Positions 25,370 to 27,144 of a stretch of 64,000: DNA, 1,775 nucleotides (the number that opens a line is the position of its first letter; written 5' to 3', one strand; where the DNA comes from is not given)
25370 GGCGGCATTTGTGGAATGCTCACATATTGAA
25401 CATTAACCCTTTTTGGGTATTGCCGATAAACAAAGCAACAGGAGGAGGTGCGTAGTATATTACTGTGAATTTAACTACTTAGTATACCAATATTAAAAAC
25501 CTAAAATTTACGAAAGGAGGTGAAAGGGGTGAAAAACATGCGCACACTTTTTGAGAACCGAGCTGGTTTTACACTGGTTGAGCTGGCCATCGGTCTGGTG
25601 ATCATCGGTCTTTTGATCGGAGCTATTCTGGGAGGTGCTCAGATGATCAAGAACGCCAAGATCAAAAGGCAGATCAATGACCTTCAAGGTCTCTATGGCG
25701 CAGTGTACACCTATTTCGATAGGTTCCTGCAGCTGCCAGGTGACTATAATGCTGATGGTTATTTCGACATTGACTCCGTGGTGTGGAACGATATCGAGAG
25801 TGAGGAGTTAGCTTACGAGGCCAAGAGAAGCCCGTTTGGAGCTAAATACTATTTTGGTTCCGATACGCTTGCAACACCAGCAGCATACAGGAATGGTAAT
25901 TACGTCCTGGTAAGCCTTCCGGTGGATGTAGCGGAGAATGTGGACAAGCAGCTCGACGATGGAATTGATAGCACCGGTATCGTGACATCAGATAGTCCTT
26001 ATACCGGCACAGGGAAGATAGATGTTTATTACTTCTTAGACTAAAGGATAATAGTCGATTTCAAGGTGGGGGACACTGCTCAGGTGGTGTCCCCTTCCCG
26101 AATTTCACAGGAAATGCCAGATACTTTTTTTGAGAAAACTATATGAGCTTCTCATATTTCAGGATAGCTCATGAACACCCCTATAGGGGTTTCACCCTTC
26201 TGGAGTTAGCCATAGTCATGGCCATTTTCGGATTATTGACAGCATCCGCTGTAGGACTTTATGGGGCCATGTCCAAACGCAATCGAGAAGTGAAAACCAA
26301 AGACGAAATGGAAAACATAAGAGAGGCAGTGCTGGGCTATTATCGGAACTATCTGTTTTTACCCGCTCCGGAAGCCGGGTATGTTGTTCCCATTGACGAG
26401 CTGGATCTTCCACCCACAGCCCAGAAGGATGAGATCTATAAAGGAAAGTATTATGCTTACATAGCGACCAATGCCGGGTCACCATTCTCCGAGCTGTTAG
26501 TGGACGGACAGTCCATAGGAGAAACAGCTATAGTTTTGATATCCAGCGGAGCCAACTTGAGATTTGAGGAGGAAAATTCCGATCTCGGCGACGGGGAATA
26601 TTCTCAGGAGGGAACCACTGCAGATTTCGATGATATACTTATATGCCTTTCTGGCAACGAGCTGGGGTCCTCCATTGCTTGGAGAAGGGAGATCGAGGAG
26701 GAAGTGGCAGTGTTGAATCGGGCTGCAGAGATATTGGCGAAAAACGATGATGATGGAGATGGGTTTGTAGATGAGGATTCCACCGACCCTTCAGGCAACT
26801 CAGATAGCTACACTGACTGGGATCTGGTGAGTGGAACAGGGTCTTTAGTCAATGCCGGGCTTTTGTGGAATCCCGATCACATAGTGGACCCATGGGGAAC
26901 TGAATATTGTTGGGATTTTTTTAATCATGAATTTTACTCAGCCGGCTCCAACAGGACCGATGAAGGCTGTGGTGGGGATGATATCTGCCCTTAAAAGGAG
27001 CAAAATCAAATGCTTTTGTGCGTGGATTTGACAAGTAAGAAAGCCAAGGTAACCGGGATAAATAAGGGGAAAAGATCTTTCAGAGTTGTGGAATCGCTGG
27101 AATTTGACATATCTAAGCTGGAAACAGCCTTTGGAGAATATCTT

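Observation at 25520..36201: Complete MSHA-type type IV pilus cluster with pilins placed upstream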

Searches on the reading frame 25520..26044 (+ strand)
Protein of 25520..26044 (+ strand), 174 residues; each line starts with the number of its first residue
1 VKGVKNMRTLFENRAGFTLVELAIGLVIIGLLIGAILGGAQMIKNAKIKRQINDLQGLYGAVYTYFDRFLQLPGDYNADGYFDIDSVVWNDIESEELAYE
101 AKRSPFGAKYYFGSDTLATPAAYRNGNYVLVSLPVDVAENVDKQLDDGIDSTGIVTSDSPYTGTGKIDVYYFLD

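Call 4: search_protein_families(library=pfam, proteins=[window:25520-26044:+], max_evalue=0.01)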
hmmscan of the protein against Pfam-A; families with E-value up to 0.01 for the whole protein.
window:25520-26044:+ (174 aa): 1 family
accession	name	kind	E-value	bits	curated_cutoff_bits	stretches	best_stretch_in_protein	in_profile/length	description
PF07963.17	N_methyl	-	5.3e-06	26.2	21.2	1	13-37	3-27/27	Prokaryotic N-terminal methylation motif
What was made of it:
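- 25529..26044 (+): Prepilin 1, the putative major subunit. Leader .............|FTLVE, mature length about 159 aa, no Cys. The listed ORF starts at GTG 25520; the likely start is GTG 25529. N_methyl 26 bits (call 4).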

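Call 5: search_protein_families(library=ncbifam, proteins=[window:25520-26044:+], max_evalue=0.01)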
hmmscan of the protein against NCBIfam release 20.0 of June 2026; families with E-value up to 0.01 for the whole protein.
window:25520-26044:+ (174 aa): 4 families
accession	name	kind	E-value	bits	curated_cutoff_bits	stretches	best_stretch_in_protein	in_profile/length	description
TIGR01710.1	typeII_sec_gspG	equivalog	0.00024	21.2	88.85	1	16-66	2-53/134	type II secretion system major pseudopilin GspG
TIGR02532.1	IV_pilin_GFxxxE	domain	0.00037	20.2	16.3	1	14-37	1-24/24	prepilin-type N-terminal cleavage/methylation domain-containing protein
TIGR01708.2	typeII_sec_gspH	equivalog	0.001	19.1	80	1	15-57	2-45/169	type II secretion system minor pseudopilin GspH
NF041013.1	T4P_ComGE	equivalog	0.0091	16.1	49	0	15-67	4-58/83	competence type IV pilus minor pilin ComGE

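Call 78: search_solved_structures(query=A6, max_evalue=1)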
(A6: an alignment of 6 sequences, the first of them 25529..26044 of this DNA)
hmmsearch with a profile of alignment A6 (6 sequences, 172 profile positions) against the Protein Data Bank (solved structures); distinct sequences matched with E-value up to 1: 17.
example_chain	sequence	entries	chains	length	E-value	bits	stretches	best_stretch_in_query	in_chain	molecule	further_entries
5kua_A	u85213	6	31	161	0.00021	24.3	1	14-79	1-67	pilin | Neisseria meningitidis PilE variant SB-GATDH | Neisseria meningitidis PilE, SB-DATDH variant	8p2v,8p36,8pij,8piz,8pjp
9egp_A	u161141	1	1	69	0.0004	23.4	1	6-62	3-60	Geopilin domain 1 protein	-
7tgg_A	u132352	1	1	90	0.00046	23.2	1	5-59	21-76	Geopilin domain 1 protein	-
8p3b_A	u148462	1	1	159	0.00081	22.4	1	14-92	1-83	Fimbrial protein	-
9laa_A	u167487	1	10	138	0.0092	19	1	5-34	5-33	Type IV pilin protein PilA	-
8qqj_J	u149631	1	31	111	0.019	17.9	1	14-57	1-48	Type IV narrow pilus major component PilA5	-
6xxe_A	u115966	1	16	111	0.021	17.8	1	14-57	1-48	Uncharacterized protein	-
8tj2_C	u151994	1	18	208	0.042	16.8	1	14-66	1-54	Type IV major pilin protein PilA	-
9lab_B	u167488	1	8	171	0.079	15.9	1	9-58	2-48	MSHA major pilin subunit MshA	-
2hi2_A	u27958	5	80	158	0.11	15.5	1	14-78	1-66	Fimbrial protein | PilA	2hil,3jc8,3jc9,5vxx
1ay2_A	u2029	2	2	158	0.14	15.2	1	14-77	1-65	TYPE 4 PILIN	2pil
5wda_A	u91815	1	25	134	0.24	14.4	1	14-63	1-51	General secretion pathway protein G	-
2m7g_A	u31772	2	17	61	0.24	14.4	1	14-60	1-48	Geopilin domain 1 protein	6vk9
1jbk_A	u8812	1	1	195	0.52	13.3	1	26-84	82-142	CLPB PROTEIN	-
8pfb_G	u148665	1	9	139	0.54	13.2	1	14-63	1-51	Type IV pilin PilE1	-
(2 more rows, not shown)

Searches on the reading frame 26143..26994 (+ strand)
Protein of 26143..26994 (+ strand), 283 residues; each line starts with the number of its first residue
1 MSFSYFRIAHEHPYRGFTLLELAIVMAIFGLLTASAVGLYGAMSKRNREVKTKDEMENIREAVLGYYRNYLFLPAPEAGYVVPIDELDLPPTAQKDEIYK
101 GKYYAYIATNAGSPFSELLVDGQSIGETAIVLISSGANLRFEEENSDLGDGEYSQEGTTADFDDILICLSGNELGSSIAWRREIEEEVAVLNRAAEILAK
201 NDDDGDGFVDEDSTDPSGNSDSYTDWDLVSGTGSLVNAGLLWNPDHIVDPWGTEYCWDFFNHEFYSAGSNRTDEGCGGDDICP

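Call 4: search_protein_families(library=pfam, proteins=[window:26143-26994:+], max_evalue=0.01)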
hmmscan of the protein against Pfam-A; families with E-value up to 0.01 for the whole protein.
window:26143-26994:+ (283 aa): 1 family
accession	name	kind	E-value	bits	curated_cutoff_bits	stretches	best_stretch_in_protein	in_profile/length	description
PF07963.17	N_methyl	-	3.4e-07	30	21.2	1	15-36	5-26/27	Prokaryotic N-terminal methylation motif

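Call 5: search_protein_families(library=ncbifam, proteins=[window:26143-26994:+], max_evalue=0.01)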
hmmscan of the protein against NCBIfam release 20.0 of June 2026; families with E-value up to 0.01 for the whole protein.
window:26143-26994:+ (283 aa): 6 families
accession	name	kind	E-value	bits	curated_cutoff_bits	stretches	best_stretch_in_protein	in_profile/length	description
TIGR01710.1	typeII_sec_gspG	equivalog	5.4e-08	33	88.85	1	15-109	1-92/134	type II secretion system major pseudopilin GspG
TIGR02532.1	IV_pilin_GFxxxE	domain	1.1e-05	25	16.3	1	15-36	2-23/24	prepilin-type N-terminal cleavage/methylation domain-containing protein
TIGR01708.2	typeII_sec_gspH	equivalog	4.8e-05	23.4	80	1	15-50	2-36/169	type II secretion system minor pseudopilin GspH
NF041775.1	typeIV_PilA_Myxo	equivalog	0.00025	21.1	400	1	14-57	10-53/214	type IV pilin protein PilA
NF041013.1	T4P_ComGE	equivalog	0.00027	21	49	1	14-60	3-49/83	competence type IV pilus minor pilin ComGE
TIGR01711.1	gspJ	equivalog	0.0025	17.6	64.85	0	15-53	1-39/192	type II secretion system minor pseudopilin GspJ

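Call 77: search_solved_structures(query=A5, max_evalue=1, show_alignments=2)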
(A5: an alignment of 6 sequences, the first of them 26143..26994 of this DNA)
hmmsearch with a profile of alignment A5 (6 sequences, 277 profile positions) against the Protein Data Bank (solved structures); distinct sequences matched with E-value up to 1: 19.
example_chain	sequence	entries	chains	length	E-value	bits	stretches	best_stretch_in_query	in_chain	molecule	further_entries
9egp_A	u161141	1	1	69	1.7e-10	44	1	1-68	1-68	Geopilin domain 1 protein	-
7tgg_A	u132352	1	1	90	9.5e-08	35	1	1-68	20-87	Geopilin domain 1 protein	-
2m7g_A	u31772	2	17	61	7.6e-05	25.5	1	11-68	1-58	Geopilin domain 1 protein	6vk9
2hi2_A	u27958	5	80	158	8.3e-05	25.3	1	11-77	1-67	Fimbrial protein | PilA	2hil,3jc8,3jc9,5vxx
1ay2_A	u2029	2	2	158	0.0001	25.1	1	11-74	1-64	TYPE 4 PILIN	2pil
9laa_A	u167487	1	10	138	0.00028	23.6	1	2-34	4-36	Type IV pilin protein PilA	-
8p3b_A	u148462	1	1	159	0.0003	23.5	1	11-73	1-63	Fimbrial protein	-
5kua_A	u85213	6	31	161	0.00037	23.2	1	11-72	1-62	pilin | Neisseria meningitidis PilE variant SB-GATDH | Neisseria meningitidis PilE, SB-DATDH variant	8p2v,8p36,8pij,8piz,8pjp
8tj2_C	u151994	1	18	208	0.0025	20.5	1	11-60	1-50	Type IV major pilin protein PilA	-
8pfb_G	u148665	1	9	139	0.0052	19.4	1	11-61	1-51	Type IV pilin PilE1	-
8uhf_A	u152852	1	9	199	0.0071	19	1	12-64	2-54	Toxin co-regulated pilin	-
8tob_GA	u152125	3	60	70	0.023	17.3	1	12-57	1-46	Fimbrial protein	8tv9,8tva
6xxe_A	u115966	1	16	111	0.026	17.1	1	11-56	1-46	Uncharacterized protein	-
8qqj_J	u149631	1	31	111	0.033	16.8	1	11-55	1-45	Type IV narrow pilus major component PilA5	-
9lab_B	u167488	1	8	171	0.034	16.8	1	6-35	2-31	MSHA major pilin subunit MshA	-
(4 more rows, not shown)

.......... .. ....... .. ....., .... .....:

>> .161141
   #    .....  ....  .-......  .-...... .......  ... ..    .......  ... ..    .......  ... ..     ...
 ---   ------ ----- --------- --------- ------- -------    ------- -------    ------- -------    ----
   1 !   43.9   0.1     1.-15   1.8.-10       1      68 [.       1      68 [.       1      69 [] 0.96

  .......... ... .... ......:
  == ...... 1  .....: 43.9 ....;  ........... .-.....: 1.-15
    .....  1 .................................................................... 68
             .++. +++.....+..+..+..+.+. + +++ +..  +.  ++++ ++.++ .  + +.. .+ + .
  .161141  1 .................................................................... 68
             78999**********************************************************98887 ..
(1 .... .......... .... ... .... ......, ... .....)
